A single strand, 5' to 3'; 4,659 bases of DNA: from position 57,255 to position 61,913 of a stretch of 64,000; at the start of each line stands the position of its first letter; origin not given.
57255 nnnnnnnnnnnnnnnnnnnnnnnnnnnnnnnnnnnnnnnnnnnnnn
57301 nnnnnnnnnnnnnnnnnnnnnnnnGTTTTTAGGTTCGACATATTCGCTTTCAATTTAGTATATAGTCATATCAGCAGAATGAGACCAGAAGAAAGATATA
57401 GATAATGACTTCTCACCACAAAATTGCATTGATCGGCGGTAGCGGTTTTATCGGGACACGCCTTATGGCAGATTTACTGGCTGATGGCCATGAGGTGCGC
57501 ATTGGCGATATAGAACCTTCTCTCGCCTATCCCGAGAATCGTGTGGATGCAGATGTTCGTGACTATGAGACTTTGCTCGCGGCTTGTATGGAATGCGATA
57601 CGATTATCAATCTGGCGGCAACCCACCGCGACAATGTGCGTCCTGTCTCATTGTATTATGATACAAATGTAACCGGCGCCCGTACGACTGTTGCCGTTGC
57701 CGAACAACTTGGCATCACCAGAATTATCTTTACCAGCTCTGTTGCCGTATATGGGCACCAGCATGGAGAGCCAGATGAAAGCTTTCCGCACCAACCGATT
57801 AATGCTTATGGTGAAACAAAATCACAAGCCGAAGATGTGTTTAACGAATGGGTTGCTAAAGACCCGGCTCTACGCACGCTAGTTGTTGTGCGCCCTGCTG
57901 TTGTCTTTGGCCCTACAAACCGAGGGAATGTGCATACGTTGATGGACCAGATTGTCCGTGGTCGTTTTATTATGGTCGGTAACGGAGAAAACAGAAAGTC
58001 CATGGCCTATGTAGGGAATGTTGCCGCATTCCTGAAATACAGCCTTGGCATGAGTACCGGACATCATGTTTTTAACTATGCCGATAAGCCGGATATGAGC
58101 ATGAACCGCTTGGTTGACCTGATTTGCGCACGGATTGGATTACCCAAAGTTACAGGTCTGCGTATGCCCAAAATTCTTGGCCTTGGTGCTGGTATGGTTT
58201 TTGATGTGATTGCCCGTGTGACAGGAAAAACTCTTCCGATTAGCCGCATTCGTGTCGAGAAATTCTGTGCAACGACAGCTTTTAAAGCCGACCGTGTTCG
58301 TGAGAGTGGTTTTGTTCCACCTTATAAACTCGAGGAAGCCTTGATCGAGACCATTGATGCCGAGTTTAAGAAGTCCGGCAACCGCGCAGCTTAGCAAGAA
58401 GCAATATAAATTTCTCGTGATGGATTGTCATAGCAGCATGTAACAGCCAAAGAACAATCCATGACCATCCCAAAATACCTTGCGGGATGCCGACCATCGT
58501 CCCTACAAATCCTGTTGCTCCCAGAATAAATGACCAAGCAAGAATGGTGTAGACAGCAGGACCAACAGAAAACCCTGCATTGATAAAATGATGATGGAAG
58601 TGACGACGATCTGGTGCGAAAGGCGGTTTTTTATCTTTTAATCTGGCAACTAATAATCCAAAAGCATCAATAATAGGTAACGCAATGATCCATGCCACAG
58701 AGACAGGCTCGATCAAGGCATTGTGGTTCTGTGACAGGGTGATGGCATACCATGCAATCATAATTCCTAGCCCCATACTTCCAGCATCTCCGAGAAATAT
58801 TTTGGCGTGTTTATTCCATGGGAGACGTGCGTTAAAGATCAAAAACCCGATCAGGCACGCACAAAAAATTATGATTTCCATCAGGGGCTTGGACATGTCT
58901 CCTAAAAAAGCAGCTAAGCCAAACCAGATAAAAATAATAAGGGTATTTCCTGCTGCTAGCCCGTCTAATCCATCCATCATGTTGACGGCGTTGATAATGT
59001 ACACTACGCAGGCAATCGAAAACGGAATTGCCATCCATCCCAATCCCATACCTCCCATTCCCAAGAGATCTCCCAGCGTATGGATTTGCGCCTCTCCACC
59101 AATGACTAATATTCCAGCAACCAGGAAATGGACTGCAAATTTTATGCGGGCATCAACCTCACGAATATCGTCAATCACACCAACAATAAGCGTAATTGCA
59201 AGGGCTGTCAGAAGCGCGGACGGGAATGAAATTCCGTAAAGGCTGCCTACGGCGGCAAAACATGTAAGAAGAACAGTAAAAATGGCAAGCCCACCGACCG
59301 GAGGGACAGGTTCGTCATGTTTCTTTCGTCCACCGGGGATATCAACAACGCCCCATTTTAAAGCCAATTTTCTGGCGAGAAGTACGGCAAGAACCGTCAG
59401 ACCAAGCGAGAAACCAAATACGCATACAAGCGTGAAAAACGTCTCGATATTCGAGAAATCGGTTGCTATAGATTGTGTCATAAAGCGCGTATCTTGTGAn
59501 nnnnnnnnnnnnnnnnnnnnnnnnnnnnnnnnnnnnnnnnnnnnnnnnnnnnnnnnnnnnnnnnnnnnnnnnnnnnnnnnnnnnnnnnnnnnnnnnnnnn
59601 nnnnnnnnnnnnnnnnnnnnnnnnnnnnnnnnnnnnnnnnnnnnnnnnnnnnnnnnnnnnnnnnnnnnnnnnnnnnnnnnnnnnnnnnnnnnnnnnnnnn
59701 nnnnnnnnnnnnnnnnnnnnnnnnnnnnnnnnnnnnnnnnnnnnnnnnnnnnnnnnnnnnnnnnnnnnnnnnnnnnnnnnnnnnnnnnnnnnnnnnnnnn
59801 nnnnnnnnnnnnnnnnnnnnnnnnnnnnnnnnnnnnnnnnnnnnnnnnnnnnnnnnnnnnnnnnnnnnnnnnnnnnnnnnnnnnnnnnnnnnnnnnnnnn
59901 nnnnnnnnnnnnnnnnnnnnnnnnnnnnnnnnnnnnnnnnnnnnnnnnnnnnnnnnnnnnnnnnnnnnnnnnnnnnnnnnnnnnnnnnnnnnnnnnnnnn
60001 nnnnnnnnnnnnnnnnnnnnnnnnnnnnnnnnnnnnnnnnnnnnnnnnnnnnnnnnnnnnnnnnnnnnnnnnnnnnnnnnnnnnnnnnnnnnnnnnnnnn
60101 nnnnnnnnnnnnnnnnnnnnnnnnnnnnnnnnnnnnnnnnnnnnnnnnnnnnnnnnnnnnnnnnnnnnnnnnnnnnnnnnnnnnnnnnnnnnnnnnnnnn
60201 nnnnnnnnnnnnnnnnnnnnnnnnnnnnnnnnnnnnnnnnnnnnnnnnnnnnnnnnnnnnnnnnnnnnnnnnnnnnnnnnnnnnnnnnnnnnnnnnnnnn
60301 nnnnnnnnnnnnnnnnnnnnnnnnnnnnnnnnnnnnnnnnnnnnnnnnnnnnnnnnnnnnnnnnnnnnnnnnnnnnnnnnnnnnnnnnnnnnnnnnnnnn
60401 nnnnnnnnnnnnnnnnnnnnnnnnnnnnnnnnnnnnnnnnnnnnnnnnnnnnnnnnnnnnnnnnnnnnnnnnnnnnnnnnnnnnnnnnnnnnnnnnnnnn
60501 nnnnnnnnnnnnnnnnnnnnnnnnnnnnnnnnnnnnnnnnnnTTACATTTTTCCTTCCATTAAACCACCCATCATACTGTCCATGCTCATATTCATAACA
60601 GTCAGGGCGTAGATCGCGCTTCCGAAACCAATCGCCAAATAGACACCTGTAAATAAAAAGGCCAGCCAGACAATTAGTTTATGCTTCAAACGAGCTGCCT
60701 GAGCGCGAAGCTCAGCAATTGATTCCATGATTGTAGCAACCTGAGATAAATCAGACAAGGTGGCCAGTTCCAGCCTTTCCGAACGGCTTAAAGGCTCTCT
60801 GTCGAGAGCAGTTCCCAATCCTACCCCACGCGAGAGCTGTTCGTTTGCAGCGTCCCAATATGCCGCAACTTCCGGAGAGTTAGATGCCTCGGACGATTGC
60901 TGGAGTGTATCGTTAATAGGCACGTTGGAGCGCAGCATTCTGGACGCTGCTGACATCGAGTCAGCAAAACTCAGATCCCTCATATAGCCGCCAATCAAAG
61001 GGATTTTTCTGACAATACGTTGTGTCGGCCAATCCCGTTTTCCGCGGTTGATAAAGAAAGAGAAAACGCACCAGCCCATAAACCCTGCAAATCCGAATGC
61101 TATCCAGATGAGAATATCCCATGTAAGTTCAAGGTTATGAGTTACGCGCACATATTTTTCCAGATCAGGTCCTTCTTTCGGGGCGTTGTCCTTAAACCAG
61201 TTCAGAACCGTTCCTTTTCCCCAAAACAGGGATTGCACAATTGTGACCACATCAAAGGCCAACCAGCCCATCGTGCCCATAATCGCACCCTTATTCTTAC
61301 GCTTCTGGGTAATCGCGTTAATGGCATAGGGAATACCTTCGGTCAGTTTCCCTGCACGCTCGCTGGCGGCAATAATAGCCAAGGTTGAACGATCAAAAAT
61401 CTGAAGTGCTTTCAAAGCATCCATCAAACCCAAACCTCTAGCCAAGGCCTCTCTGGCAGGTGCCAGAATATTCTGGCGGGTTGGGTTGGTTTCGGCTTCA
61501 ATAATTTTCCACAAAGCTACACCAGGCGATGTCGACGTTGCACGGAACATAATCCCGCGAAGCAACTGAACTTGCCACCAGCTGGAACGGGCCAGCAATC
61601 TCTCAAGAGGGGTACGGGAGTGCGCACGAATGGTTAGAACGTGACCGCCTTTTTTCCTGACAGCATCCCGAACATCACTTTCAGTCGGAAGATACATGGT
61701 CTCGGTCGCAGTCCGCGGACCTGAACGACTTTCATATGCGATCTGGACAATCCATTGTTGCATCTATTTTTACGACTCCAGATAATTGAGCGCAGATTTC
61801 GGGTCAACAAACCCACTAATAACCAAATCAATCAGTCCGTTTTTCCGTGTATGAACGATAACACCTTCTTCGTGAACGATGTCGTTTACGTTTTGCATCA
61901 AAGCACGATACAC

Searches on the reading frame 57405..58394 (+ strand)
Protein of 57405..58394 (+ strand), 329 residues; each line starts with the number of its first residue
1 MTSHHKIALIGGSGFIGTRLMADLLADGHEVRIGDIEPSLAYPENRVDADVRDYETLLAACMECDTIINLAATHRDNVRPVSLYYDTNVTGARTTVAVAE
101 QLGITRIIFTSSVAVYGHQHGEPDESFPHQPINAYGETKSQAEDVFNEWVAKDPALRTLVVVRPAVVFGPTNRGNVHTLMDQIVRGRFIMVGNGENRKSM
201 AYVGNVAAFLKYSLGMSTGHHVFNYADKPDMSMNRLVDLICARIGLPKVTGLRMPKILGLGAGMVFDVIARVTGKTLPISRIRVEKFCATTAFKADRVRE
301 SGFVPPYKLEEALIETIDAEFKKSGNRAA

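Call 50: search_protein_families(library=pfam, proteins=[window:57405-58394:+], max_evalue=0.001)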
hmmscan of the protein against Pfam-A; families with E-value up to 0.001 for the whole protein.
window:57405-58394:+ (329 aa): 7 families
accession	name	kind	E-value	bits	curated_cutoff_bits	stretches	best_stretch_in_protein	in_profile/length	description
PF01370.27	Epimerase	-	3.2e-28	99.2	20.9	1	8-216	2-227/240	NAD dependent epimerase/dehydratase family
PF01073.25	3Beta_HSD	-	3.1e-26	92.5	22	1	9-208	2-223/280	3-beta hydroxysteroid dehydrogenase/isomerase family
PF16363.11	GDP_Man_Dehyd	-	1.1e-13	51.8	27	1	10-244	3-266/332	GDP-mannose 4,6 dehydratase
PF07993.18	NAD_binding_4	-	1.9e-12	47.3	20.1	1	60-201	85-240/258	Male sterility protein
PF13460.12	NAD_binding_10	-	2.8e-12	47.3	27.2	1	11-148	1-133/184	NAD(P)H-binding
PF04321.23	RmlD_sub_bind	-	2.9e-12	46.7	27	1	6-185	2-169/287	RmlD substrate binding domain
PF02719.21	Polysacc_synt_2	-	5e-06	26.3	20.2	1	46-240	58-243/293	Polysaccharide biosynthesis protein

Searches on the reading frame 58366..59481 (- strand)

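Call 50: search_protein_families(library=pfam, proteins=[window:58366-59481:-], max_evalue=0.001)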
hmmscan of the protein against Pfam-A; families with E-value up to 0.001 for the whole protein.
window:58366-59481:- (371 aa): 1 family
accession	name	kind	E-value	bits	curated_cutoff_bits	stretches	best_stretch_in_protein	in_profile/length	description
PF00953.26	Glycos_transf_4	-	9.5e-37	126.9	27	1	90-249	4-159/160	Glycosyl transferase family 4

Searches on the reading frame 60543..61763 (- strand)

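Call 50: search_protein_families(library=pfam, proteins=[window:60543-61763:-], max_evalue=0.001)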
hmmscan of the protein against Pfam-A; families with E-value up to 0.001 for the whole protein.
window:60543-61763:- (406 aa): 1 family
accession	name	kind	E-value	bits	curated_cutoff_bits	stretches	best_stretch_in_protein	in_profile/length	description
PF00482.28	T2SSF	-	7.1e-13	49.1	25.2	1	274-387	6-122/125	Type II secretion system (T2SS), protein F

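Call 77: search_protein_families(library=ncbifam, proteins=[window:60543-61763:-], max_evalue=0.001)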
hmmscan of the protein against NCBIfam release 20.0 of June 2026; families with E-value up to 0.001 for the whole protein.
window:60543-61763:- (406 aa): 3 families
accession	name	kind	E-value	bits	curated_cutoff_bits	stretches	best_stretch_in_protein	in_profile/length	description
TIGR02120.1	GspF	equivalog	1.7e-10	40.7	424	1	83-325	85-327/401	type II secretion system inner membrane protein GspF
NF041012.2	T4P_ComGB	equivalog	3.1e-07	30.1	240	1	91-324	30-259/332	competence type IV pilus assembly protein ComGB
NF052606.1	T4PiliAsmPilCMyx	equivalog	6.7e-06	25.2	700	1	87-294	105-313/419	type IV pilus assembly protein PilC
